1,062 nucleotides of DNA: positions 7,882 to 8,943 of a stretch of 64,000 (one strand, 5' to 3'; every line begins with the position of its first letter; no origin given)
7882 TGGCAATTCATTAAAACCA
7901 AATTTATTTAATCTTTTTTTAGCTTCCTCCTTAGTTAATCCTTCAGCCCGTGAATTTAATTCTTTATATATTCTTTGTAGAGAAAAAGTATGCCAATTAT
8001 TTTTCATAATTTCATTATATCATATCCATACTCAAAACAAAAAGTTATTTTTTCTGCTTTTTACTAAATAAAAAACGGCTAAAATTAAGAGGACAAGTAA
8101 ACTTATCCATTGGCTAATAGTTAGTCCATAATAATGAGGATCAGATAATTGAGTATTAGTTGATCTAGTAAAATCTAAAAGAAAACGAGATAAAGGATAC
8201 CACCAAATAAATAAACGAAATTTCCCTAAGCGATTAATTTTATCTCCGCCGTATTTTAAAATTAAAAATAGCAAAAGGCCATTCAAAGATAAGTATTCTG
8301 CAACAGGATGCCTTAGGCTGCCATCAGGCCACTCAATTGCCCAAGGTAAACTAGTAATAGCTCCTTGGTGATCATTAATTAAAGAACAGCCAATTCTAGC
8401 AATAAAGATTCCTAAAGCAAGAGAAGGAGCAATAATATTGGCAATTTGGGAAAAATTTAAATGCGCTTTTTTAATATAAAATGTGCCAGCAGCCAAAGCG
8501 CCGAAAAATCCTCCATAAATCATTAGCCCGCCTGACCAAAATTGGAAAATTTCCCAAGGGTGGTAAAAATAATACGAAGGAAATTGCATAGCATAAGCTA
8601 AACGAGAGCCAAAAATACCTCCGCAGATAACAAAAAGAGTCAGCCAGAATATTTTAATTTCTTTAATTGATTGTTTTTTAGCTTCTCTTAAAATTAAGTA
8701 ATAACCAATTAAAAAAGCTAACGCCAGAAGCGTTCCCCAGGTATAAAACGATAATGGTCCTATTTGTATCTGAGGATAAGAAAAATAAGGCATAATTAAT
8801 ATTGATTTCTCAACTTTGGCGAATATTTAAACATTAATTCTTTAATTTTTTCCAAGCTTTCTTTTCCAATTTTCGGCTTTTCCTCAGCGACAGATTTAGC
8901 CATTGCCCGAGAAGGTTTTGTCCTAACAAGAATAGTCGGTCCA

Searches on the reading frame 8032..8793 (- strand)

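Call 21: search_protein_families(library=ncbifam, proteins=[window:8032-8793:-], max_evalue=0.01)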
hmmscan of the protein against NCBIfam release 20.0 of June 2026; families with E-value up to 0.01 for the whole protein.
window:8032-8793:- (253 aa): 7 families
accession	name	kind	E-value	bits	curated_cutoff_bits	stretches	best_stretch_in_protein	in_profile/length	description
NF000778.0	PRK00052.3-4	equivalog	6.5e-29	101.3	334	1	9-247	6-246/252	prolipoprotein diacylglyceryl transferase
TIGR00544.1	lgt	equivalog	5e-28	98.3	118.9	1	3-249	9-273/280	prolipoprotein diacylglyceryl transferase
NF000784.0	PRK00052.4-5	subfamily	4.7e-25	88.3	409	1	9-159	6-157/298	prolipoprotein diacylglyceryl transferase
NF000779.0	PRK00052.3-5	equivalog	6e-20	72.1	405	1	9-244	11-245/257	prolipoprotein diacylglyceryl transferase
NF000775.0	PRK00052.2-5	equivalog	2.4e-15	56.6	428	1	41-249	56-281/288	prolipoprotein diacylglyceryl transferase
NF000777.0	PRK00052.3-2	equivalog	2.6e-10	40.4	558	1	85-141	109-165/310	prolipoprotein diacylglyceryl transferase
NF009611.0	PRK13108.1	equivalog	2.8e-05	23.3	636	1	11-154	18-165/476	prolipoprotein diacylglyceryl transferase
